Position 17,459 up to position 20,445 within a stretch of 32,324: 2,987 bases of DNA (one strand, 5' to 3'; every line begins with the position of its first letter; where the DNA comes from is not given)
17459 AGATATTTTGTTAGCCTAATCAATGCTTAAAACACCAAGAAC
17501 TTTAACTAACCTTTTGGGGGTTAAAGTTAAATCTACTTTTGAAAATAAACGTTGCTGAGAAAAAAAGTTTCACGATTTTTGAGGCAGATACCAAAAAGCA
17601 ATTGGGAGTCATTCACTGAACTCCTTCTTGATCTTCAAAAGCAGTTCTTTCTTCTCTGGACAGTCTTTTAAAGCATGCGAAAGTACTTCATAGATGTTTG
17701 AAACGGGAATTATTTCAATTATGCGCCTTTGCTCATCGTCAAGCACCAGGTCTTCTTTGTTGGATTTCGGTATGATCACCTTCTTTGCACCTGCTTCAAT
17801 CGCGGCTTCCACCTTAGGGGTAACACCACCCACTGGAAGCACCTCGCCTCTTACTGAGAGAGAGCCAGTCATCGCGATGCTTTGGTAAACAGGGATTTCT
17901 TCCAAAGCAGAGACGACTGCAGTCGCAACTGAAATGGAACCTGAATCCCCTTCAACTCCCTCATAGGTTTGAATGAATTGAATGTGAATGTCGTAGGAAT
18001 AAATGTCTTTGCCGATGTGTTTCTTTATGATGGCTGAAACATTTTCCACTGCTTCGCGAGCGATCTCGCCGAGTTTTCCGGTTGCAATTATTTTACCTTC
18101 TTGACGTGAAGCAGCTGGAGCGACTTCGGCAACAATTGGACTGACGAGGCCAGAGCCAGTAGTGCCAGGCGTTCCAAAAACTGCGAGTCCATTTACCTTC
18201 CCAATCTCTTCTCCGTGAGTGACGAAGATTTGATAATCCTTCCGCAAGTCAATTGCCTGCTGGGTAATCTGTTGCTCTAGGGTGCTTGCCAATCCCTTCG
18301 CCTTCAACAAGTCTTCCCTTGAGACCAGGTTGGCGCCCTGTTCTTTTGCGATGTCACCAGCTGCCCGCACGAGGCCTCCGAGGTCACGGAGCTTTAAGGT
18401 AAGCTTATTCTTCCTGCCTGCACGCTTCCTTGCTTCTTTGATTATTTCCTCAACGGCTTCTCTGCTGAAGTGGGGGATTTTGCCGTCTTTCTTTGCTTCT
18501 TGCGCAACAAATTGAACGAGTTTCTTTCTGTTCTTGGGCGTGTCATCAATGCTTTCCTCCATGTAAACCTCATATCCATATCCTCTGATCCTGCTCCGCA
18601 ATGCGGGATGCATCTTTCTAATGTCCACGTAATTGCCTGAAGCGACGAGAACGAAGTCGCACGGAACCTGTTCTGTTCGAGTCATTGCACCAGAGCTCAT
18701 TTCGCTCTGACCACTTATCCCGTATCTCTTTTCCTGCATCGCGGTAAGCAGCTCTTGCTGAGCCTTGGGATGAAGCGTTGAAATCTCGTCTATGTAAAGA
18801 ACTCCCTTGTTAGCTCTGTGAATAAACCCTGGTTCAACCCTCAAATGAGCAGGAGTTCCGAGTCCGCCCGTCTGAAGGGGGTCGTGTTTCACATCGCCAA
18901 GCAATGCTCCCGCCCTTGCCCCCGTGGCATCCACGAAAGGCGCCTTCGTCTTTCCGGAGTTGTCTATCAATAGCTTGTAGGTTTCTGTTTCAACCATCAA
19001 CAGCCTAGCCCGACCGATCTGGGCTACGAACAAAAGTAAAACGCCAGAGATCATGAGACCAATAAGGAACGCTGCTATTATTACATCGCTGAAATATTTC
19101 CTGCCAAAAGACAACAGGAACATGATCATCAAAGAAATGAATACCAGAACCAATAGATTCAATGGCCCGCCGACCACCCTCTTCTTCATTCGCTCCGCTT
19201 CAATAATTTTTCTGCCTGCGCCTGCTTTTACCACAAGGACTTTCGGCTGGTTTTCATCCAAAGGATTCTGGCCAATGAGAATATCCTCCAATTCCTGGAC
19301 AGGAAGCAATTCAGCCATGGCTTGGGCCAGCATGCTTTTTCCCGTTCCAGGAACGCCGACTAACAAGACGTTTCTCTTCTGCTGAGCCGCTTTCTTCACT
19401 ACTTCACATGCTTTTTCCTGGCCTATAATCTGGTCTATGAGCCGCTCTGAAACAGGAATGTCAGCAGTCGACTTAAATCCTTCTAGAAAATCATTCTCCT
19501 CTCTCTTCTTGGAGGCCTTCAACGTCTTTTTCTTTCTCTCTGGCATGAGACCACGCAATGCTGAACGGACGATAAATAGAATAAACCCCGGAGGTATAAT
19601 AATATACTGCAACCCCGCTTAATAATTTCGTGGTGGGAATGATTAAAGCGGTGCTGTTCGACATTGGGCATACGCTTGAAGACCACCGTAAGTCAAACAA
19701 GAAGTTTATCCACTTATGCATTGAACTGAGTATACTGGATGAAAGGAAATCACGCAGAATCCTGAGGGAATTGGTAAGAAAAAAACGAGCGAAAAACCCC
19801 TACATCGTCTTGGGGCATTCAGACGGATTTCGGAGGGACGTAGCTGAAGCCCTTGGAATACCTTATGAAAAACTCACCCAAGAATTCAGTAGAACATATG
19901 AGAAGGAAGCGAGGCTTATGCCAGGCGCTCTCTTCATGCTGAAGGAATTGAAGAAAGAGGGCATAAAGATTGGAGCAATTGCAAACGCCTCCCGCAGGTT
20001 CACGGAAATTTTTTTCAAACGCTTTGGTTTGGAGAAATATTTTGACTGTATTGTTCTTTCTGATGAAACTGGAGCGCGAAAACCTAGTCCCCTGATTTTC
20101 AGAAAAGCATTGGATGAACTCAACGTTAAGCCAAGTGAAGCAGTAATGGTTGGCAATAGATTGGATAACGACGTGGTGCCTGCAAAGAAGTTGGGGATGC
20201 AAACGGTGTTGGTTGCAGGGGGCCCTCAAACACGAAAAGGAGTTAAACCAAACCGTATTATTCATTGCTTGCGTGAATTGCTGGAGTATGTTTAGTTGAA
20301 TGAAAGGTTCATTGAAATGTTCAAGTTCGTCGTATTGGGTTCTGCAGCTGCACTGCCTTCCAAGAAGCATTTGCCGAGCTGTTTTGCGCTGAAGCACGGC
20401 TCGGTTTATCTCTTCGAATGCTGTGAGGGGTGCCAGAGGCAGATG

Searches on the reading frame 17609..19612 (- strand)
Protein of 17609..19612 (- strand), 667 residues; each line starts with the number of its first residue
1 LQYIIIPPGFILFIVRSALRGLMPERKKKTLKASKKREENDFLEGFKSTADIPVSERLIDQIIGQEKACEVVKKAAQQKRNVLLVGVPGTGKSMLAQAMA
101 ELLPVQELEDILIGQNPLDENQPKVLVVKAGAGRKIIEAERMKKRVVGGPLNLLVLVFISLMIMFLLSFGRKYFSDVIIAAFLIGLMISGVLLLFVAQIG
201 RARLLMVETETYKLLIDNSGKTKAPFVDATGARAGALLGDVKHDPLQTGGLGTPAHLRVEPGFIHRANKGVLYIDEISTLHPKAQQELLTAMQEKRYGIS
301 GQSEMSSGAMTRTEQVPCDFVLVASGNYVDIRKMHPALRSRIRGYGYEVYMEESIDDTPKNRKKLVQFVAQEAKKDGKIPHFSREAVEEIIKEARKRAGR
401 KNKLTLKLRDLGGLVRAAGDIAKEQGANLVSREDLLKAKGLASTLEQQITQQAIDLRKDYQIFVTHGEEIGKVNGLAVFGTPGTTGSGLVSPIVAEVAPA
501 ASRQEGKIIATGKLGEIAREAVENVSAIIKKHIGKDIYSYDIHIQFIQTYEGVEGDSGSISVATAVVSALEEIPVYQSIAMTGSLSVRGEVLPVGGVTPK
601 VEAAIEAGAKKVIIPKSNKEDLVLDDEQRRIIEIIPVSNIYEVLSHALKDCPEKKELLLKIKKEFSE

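Call 10: search_protein_families(library=pfam, proteins=[window:17609-19612:-])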
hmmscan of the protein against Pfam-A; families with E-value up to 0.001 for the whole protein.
window:17609-19612:- (667 aa): 19 families
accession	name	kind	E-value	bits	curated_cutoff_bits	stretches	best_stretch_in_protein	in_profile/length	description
PF05362.19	Lon_C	-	1.8e-29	103.2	21.1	1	467-649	24-204/205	Lon protease (S16) C-terminal proteolytic domain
PF01078.27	Mg_chelatase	-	2.1e-15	57.1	20.3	1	60-111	3-54/207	Magnesium chelatase, subunit ChlI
PF07728.20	AAA_5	-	2.8e-14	53.7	22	2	268-341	66-138/139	AAA domain (dynein-related subfamily)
PF00158.32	Sigma54_activat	-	4.1e-13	49.8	20.2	1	260-304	85-129/168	Sigma-54 interaction domain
PF20436.4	LonB_AAA-LID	-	3.9e-10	40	22.4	1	381-438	1-58/65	Archaeal LonB, AAA+ ATPase LID domain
PF13541.12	ChlI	-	1.1e-08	35.4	27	1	508-618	12-121/121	Subunit ChlI of Mg-chelatase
PF00004.35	AAA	-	7e-08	33.4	21.2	0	82-103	1-22/131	ATPase family associated with various cellular activities (AAA)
PF14532.12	Sigma54_activ_2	-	3e-07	31.2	25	0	72-101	14-43/138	Sigma-54 interaction domain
PF00493.29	MCM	-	9.3e-07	28.6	23.3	0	226-296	86-149/224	MCM P-loop domain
PF07726.17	AAA_3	-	1e-05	25.8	27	0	270-304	64-98/131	ATPase family associated with various cellular activities (AAA)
PF13654.12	AAA_32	-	1.8e-05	25.1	21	1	223-326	2-107/133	LonB-like, AAA domain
PF13401.12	AAA_22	-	2.2e-05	25.2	27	0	78-122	4-33/130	AAA domain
PF05496.18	RuvB_N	-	2.2e-05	24.7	27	0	59-105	6-59/159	Holliday junction DNA helicase RuvB P-loop domain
PF20030.5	bpMoxR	-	6.9e-05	22.5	27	1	56-111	8-63/205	MoxR domain in the MoxR-vWA-beta-propeller ternary systems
PF20720.3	nSTAND3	-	0.00061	19.9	27.2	0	66-101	4-39/155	Novel STAND NTPase 3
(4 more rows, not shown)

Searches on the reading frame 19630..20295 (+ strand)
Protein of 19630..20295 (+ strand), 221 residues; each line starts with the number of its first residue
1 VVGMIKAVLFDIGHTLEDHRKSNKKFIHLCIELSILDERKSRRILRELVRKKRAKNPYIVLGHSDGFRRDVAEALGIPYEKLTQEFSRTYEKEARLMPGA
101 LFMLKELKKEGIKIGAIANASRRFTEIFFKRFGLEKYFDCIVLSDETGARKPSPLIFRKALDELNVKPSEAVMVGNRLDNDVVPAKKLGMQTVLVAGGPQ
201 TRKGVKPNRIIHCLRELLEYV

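Call 10: search_protein_families(library=pfam, proteins=[window:19630-20295:+])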
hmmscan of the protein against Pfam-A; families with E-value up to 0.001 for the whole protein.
window:19630-20295:+ (221 aa): 4 families
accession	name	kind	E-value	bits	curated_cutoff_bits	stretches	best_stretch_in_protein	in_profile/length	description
PF13419.12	HAD_2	-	2.7e-24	86.7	23.8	1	73-195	60-178/178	Haloacid dehalogenase-like hydrolase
PF00702.32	Hydrolase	-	1.5e-22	81.4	26.4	1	5-189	1-191/191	haloacid dehalogenase-like hydrolase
PF13242.12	Hydrolase_like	-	2.3e-14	53.5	22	1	149-212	2-70/75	HAD-hyrolase-like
PF12710.13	HAD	-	0.00011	23.2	27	1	8-176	1-180/189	haloacid dehalogenase-like hydrolase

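Call 32: find_encoding_contigs(protein=window:19630-20295:+, flank=10000, max_places=6)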
Protein window:19630-20295:+ (221 aa): no gene with exactly this product is on record in the collection.
